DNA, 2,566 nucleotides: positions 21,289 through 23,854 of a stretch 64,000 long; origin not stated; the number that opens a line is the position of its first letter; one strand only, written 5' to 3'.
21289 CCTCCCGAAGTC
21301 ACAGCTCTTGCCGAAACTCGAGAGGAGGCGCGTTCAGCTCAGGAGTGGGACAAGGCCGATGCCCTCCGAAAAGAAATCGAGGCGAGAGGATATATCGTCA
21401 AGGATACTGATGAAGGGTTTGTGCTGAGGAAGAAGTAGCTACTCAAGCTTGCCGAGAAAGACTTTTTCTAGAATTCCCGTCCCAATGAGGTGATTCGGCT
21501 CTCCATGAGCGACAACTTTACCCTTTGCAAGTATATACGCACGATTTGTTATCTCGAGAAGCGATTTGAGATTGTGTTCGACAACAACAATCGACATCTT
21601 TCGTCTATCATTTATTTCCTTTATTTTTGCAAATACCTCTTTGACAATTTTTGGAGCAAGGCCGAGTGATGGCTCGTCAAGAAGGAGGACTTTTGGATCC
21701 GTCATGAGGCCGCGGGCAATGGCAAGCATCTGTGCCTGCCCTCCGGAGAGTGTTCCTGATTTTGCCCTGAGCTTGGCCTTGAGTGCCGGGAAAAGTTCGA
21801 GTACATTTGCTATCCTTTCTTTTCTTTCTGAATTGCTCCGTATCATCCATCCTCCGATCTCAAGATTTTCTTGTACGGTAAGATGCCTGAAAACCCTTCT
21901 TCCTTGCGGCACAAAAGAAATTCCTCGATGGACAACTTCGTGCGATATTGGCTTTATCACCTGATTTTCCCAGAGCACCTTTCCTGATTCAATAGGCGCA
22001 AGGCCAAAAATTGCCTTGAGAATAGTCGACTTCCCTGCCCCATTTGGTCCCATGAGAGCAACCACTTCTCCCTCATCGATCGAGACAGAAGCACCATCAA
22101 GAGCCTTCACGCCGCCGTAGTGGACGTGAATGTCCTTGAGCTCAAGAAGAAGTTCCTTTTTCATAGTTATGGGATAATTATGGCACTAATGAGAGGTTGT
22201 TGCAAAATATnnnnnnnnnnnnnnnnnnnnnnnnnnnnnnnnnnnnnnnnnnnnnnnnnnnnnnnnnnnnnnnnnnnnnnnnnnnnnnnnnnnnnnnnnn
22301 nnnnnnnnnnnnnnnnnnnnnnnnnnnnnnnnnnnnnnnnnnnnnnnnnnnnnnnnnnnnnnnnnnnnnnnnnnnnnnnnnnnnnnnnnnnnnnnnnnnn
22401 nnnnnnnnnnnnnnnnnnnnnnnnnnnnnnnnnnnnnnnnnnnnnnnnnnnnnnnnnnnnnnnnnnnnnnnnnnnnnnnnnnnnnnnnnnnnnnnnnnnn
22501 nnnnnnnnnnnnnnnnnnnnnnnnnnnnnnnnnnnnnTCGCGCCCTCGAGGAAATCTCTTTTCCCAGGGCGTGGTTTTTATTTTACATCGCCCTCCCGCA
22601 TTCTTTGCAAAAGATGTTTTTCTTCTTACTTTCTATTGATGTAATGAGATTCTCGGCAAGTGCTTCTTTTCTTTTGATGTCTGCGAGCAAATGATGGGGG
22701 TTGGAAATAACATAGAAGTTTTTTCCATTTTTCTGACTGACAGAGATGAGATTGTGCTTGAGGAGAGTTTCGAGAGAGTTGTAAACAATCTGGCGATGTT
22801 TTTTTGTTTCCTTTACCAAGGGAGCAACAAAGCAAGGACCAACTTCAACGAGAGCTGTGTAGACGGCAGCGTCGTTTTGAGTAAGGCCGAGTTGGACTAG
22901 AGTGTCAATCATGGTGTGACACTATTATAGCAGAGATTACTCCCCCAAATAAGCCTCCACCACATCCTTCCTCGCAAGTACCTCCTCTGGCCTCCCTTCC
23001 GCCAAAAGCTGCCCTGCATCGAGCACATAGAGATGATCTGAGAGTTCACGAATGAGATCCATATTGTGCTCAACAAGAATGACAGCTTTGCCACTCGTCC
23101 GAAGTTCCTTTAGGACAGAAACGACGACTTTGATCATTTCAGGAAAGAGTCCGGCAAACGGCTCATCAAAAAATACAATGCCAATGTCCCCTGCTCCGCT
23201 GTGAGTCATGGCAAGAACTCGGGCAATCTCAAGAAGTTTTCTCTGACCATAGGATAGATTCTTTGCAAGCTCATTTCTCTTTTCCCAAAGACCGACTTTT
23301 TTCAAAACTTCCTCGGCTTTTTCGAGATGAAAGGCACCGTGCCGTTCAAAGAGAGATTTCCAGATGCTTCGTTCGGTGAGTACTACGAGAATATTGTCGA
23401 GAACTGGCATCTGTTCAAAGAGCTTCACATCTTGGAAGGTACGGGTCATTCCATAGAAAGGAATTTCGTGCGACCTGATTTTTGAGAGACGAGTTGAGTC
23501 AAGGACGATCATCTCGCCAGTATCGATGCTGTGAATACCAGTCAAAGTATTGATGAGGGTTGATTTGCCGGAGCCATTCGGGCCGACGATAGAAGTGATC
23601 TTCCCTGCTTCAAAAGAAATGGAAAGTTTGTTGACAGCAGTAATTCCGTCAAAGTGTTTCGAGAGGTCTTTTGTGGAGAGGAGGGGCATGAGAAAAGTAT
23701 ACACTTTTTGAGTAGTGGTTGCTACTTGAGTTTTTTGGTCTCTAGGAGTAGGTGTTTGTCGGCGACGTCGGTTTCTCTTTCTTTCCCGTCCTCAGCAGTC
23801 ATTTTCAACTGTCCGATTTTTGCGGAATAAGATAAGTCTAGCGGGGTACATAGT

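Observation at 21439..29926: Liv-type ABC importer with three TM-anchored SBP paralogs and two embedded TrmB-family regulators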

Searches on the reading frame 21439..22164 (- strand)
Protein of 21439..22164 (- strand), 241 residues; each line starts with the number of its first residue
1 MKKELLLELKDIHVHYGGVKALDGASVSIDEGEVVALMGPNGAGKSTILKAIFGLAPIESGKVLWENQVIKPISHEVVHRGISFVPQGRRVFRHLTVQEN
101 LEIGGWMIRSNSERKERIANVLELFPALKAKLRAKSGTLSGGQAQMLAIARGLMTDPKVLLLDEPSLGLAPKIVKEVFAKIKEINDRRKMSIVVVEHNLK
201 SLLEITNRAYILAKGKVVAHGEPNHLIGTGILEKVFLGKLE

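Call 3: search_protein_families(library=pfam, proteins=[window:21439-22164:-], max_evalue=0.01)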
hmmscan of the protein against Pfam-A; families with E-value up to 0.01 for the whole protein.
window:21439-22164:- (241 aa): 9 families
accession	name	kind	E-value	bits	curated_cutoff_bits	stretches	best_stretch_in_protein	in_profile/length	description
PF00005.33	ABC_tran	-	2.3e-36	125.9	25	1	22-166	1-136/137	ABC transporter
PF13304.12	AAA_21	-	1e-09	39.4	27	1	35-58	2-25/304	AAA domain, putative AbiEii toxin, Type IV TA system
PF02463.25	SMC_N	-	1.1e-06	28.7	40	1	18-196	9-196/220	RecF/RecN/SMC N terminal domain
PF13555.12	AAA_29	-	3e-05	24.1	27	1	22-52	12-42/61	P-loop containing region of AAA domain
PF13476.12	AAA_23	-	0.00026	22.1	27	1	33-53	20-40/201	AAA domain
PF13401.12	AAA_22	-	0.001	19.8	27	1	33-195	6-121/130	AAA domain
PF13175.12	AAA_15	-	0.0017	18.4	32.1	1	23-52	15-43/374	AAA ATPase domain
PF25199.1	nSTAND_NTPase5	-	0.0033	17.7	34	0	30-69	39-79/145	Novel STAND NTPase 5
PF13191.12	AAA_16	-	0.0077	17.2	32.6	0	27-102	19-85/167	AAA ATPase domain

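Call 4: search_protein_families(library=ncbifam, proteins=[window:21439-22164:-], max_evalue=0.01)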
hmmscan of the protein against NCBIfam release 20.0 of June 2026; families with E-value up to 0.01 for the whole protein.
window:21439-22164:- (241 aa): 192 families (the best 25 are shown)
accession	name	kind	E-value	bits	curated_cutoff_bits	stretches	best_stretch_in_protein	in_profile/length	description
TIGR03410.1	urea_trans_UrtE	equivalog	2.4e-67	226.7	285.8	1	7-228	1-221/230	urea ABC transporter ATP-binding subunit UrtE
NF008626.0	PRK11614.1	equivalog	1.5e-58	198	441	1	4-238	3-236/237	high-affinity branched-chain amino acid ABC transporter ATP-binding protein LivF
TIGR04406.1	LPS_export_lptB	equivalog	2.1e-49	168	240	1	7-239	2-235/239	LPS export ABC transporter ATP-binding protein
TIGR03411.1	urea_trans_UrtD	equivalog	6.6e-43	147.1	304.1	1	6-238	2-241/242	urea ABC transporter ATP-binding protein UrtD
TIGR01188.1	drrA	subfamily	6.2e-42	143.9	312.45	1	15-226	2-211/302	daunorubicin resistance ABC transporter, ATP-binding protein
TIGR00968.1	3a0106s01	subfamily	9.1e-42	143.2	342.75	1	8-227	2-219/237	sulfate ABC transporter ATP-binding protein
NF008449.1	PRK11300.1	equivalog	1.4e-40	139.2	362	2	109-238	125-253/255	high-affinity branched-chain amino acid ABC transporter ATP-binding protein LivG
NF011967.0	PRK15439.1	equivalog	1.4e-39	135.9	586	1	3-227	8-228/510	autoinducer 2 ABC transporter ATP-binding protein LsrA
NF008144.0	PRK10895.1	equivalog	1.5e-39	135.9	381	1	9-239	6-237/241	LPS export ABC transporter ATP-binding protein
TIGR03265.1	PhnT2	equivalog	1.8e-38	132.7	457.7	1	6-226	4-222/353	putative 2-aminoethylphosphonate ABC transporter ATP-binding protein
TIGR03375.1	type_I_sec_LssB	subfamily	4.9e-38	130.9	693.1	1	7-226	466-688/696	type I secretion system permease/ATPase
NF006987.0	PRK09452.1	equivalog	5.5e-38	130.6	482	1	2-226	13-235/378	spermidine/putrescine ABC transporter ATP-binding protein PotA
NF007027.0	PRK09493.1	equivalog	2.4e-37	128.6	379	1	7-229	2-226/240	glutamine ABC transporter ATP-binding protein GlnQ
NF043075.1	MMSYN1_0197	equivalog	2.9e-37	128.4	550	1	6-225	2-219/341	spermidine/putrescine ABC transporter ATP-binding protein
TIGR00972.1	3a0107s01c2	equivalog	1.5e-36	126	343.2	1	7-227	2-231/248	phosphate ABC transporter ATP-binding protein PstB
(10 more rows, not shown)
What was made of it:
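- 21439..22164 (-): livF-type ABC ATPase (241 aa). Best NCBIfam matches are UrtE and LivF, both below their equivalog cut-offs (calls 3, 4).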

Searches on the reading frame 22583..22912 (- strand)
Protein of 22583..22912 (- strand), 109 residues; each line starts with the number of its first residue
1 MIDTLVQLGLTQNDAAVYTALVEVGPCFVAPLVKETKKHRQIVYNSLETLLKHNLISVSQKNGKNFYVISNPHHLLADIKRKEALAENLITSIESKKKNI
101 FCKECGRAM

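Call 3: search_protein_families(library=pfam, proteins=[window:22583-22912:-], max_evalue=0.01)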
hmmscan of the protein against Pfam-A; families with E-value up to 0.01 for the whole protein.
window:22583-22912:- (109 aa): 2 families
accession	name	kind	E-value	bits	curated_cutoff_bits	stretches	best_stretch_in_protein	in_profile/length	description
PF01978.25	TrmB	-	2.1e-10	40.7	25.6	1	7-72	3-67/68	Sugar-specific transcriptional regulator TrmB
PF08221.17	HTH_9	-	0.0023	18.5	23.4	1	15-57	16-58/62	RNA polymerase III subunit RPC82 helix-turn-helix domain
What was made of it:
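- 22583..22912 (-): Single-domain TrmB-type wHTH protein (109 aa), co-directional with the liv genes. PF01978 at 40.7 bits (call 3).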

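Call 4: search_protein_families(library=ncbifam, proteins=[window:22583-22912:-], max_evalue=0.01)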
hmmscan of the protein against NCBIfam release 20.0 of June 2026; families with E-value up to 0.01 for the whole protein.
window:22583-22912:- (109 aa): 3 families
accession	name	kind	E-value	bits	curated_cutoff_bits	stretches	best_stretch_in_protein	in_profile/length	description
NF047390.1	TransRegTrmBL1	equivalog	1.5e-06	27.4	650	1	2-99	7-97/341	HTH-type sugar sensing transcriptional regulator TrmBL1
NF053606.1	Sta1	subfamily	0.00027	21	80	1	9-65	17-73/100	Sta1 family transcriptional regulator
NF040939.2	trans_reg_lrs14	equivalog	0.0015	18.6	90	1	9-65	18-75/103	Lrs14 family HTH-type transcriptional regulator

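Call 49: find_encoding_contigs(protein=window:22583-22912:-, flank=6000, max_places=4)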
Protein window:22583-22912:- (109 aa): 2 contigs read that carry it; 2 places shown.
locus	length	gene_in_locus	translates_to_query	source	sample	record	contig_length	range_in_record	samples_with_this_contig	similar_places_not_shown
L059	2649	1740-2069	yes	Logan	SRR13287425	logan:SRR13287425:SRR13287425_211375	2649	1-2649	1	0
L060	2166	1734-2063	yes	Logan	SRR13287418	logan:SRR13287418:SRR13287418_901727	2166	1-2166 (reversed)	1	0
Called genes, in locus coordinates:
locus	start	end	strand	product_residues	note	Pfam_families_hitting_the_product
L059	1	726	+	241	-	?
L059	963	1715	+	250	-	PF02463:SMC_N (weak), PF13476:AAA_23 (weak), PF00005:ABC_tran, PF13175:AAA_15 (faint), PF13304:AAA_21 (faint), PF12399:BCA_ABC_TP_C (weak)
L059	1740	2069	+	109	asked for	PF01978:TrmB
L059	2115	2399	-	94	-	-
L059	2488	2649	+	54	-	?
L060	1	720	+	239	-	?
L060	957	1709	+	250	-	PF02463:SMC_N (weak), PF13476:AAA_23 (weak), PF00005:ABC_tran, PF13175:AAA_15 (faint), PF13304:AAA_21 (faint), PF12399:BCA_ABC_TP_C (weak)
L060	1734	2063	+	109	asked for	PF01978:TrmB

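Call 51: find_homologous_proteins(query=window:22586-22912:-)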
Query window:22586-22912:- (109 aa): 5 proteins with E <= 0.001 among 7 candidates.
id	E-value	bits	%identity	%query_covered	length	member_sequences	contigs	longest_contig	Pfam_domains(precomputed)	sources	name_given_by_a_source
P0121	1.1e-64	233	100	100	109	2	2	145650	PF01978.26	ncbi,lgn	-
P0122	1.4e-56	207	87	100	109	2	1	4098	PF01978.26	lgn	-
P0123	5.3e-46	173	72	100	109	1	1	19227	PF01978.26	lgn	-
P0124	1.3e-40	155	65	98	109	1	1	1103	PF01978.26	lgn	-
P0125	5.8e-39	150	61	100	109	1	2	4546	PF01978.26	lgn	-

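Call 53: find_encoding_contigs(protein=P0123, flank=8000, max_places=1)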
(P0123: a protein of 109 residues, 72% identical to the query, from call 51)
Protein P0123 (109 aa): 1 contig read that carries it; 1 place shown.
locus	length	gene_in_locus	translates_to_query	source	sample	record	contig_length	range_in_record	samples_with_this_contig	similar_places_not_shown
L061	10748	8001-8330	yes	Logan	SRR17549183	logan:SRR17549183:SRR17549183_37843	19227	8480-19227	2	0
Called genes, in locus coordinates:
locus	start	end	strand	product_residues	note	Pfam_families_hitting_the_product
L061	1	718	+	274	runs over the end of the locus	PF02498:Bro-N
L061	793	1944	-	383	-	-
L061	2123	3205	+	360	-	PF13433:Peripla_BP_5 (faint), PF13458:Peripla_BP_6, PF01094:ANF_receptor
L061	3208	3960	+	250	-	PF02463:SMC_N (faint), PF13476:AAA_23 (weak), PF00005:ABC_tran, PF13175:AAA_15 (faint), PF13304:AAA_21 (faint), PF12399:BCA_ABC_TP_C (weak)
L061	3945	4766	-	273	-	-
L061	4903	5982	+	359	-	PF13458:Peripla_BP_6, PF01094:ANF_receptor (weak)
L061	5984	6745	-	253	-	PF01978:TrmB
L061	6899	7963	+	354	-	PF13433:Peripla_BP_5 (faint), PF13458:Peripla_BP_6, PF01094:ANF_receptor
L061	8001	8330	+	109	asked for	PF01978:TrmB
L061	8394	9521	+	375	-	PF13433:Peripla_BP_5, PF13458:Peripla_BP_6, PF01094:ANF_receptor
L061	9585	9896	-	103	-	-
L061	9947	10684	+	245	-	PF02463:SMC_N (faint), PF13476:AAA_23 (faint), PF13555:AAA_29 (faint), PF00005:ABC_tran, PF13304:AAA_21 (faint)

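Call 54: find_encoding_contigs(protein=P0125, flank=5000, max_places=1)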
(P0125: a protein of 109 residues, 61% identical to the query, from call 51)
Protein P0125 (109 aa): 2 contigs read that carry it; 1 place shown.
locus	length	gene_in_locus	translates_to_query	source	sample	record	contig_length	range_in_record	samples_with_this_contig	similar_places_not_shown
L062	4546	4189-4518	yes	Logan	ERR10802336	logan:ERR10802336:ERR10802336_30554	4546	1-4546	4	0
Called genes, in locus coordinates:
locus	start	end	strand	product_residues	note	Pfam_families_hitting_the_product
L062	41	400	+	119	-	-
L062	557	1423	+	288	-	PF02653:BPD_transp_2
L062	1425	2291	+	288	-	PF02653:BPD_transp_2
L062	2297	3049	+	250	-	PF13476:AAA_23 (weak), PF02463:SMC_N (weak), PF00005:ABC_tran, PF13175:AAA_15 (faint), PF13304:AAA_21 (faint)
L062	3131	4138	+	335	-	PF13310:Virulence_RhuM, PF02661:Fic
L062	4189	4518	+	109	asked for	PF01978:TrmB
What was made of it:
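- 22583..22912 (-): Both homologs whose surroundings were retrieved lie in liv clusters on the liv strand (calls 53, 54).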

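Call 83: predict_structure(alignment_id=A2)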
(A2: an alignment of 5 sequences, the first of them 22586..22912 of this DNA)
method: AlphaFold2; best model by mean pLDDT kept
length: 109 residues; sequences in the alignment: 5
mean_pLDDT: 81.0   pTM: 0.62
mean pLDDT of the five models: 81.0, 78.1, 74.5, 55.1, 51.5
residues with pLDDT >= 90: 15; 70-90: 74; 50-70: 20; < 50: 0
segments of 3 or more residues with pLDDT < 50: none
pLDDT, mean of each block of 10 residues (from residue 1): 83 89 72 70 89 88 84 80 89 81 65
secondary structure, 60 per line:
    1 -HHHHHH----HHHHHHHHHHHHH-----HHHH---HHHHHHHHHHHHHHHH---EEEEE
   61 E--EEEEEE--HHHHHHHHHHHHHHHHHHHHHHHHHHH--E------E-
elements in order: H2-7 H12-24 H30-33 H37-52 E56-61 E64-69 H72-98
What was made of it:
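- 22583..22912 (-): The model shows a wHTH, a long helix 72-98 and a Cys knuckle (call 83).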

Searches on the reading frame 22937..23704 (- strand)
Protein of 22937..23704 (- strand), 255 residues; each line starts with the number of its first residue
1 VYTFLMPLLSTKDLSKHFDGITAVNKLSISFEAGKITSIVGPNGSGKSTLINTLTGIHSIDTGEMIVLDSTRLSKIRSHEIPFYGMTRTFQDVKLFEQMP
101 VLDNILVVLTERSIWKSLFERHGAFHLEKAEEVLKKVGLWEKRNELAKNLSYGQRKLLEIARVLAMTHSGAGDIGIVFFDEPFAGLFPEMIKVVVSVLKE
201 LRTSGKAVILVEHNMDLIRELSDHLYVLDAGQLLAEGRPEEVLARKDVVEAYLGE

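Call 3: search_protein_families(library=pfam, proteins=[window:22937-23704:-], max_evalue=0.01)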
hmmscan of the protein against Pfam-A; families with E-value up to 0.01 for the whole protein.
window:22937-23704:- (255 aa): 14 families
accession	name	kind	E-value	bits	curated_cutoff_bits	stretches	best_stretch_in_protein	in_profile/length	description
PF00005.33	ABC_tran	-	1.4e-22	81.2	25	1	25-183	2-136/137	ABC transporter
PF13304.12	AAA_21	-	2.8e-11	44.5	27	2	36-60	1-25/304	AAA domain, putative AbiEii toxin, Type IV TA system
PF02463.25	SMC_N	-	7.8e-09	35.7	40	1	34-221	24-205/220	RecF/RecN/SMC N terminal domain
PF13175.12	AAA_15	-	1.7e-08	35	32.1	1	128-213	281-369/374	AAA ATPase domain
PF12399.14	BCA_ABC_TP_C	-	2.9e-07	30.4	25.5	1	232-255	1-24/27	Branched-chain amino acid ATP-binding cassette transporter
PF13476.12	AAA_23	-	3.7e-06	28.2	27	1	21-55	7-40/201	AAA domain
PF13555.12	AAA_29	-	4.2e-05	23.6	27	1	28-54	16-42/61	P-loop containing region of AAA domain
PF03193.22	RsgA_GTPase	-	6.8e-05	23.2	30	1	25-65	98-137/174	RsgA GTPase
PF13166.12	AAA_13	-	0.00026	20.3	36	0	141-224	490-580/713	AAA domain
PF13191.12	AAA_16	-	0.0036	18.2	32.6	1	35-99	25-82/167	AAA ATPase domain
PF13401.12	AAA_22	-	0.0036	18.1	27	0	35-58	6-29/130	AAA domain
PF01926.29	MMR_HSR1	-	0.0046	17.5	21.9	1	38-59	3-24/113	50S ribosome-binding GTPase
PF03215.21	Rad17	-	0.0079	16.6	23.8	0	34-99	45-106/186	Rad17 P-loop domain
PF09818.15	ABC_ATPase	-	0.0097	15.4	23.2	0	34-79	80-127/283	P-loop domain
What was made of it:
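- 22937..23704 (-): livG-type ABC ATPase (255 aa from GTG; probably 250 aa from the ATG at 23689). PF00005 plus PF12399 BCA_ABC_TP_C (call 3).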

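Call 4: search_protein_families(library=ncbifam, proteins=[window:22937-23704:-], max_evalue=0.01)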
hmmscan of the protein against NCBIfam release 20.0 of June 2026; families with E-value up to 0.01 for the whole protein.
window:22937-23704:- (255 aa): 193 families (the best 25 are shown)
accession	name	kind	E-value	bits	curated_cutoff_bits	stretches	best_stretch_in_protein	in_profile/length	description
TIGR03411.1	urea_trans_UrtD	equivalog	4.2e-54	183.8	304.1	1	8-255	2-242/242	urea ABC transporter ATP-binding protein UrtD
NF008449.1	PRK11300.1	equivalog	1.2e-53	182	362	1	7-255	4-254/255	high-affinity branched-chain amino acid ABC transporter ATP-binding protein LivG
TIGR04406.1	LPS_export_lptB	equivalog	3.6e-40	137.8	240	1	9-255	2-235/239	LPS export ABC transporter ATP-binding protein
NF008144.0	PRK10895.1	equivalog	7.1e-36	123.9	381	1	6-255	1-237/241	LPS export ABC transporter ATP-binding protein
TIGR02315.1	ABC_phnC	equivalog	2e-35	122.4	266.1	1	9-243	2-234/243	phosphonate ABC transporter ATP-binding protein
NF007027.0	PRK09493.1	equivalog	6.3e-34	117.4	379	1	10-245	3-226/240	glutamine ABC transporter ATP-binding protein GlnQ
NF041861.1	YtfR_transport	equivalog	8e-34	116.9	850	1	8-254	1-235/492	galactofuranose ABC transporter, ATP-binding protein YtfR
TIGR01188.1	drrA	subfamily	2.4e-33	115.7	312.45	1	16-244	1-213/302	daunorubicin resistance ABC transporter, ATP-binding protein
NF010068.0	PRK13548.1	equivalog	6.6e-32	110.6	261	1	8-252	5-240/261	heme ABC transporter ATP-binding protein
NF008442.0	PRK11288.1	equivalog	7.3e-32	110.3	689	1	6-254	5-242/504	L-arabinose ABC transporter ATP-binding protein AraG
NF010069.0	PRK13549.1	equivalog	1.8e-31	109.2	699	1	7-253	4-240/513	xylose ABC transporter ATP-binding protein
TIGR03410.1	urea_trans_UrtE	equivalog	3.1e-31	108.6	285.8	1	9-243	1-220/230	urea ABC transporter ATP-binding subunit UrtE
TIGR04521.1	ECF_ATPase_2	equivalog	1.8e-30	106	330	1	22-251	19-241/279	energy-coupling factor transporter ATPase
TIGR03005.1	ectoine_ehuA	equivalog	2e-30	105.8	345.4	1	10-244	2-236/252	ectoine/hydroxyectoine ABC transporter ATP-binding protein EhuA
NF008030.0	PRK10762.1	equivalog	6.2e-30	104.4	745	1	7-251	3-236/501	ribose ABC transporter ATP-binding protein RbsA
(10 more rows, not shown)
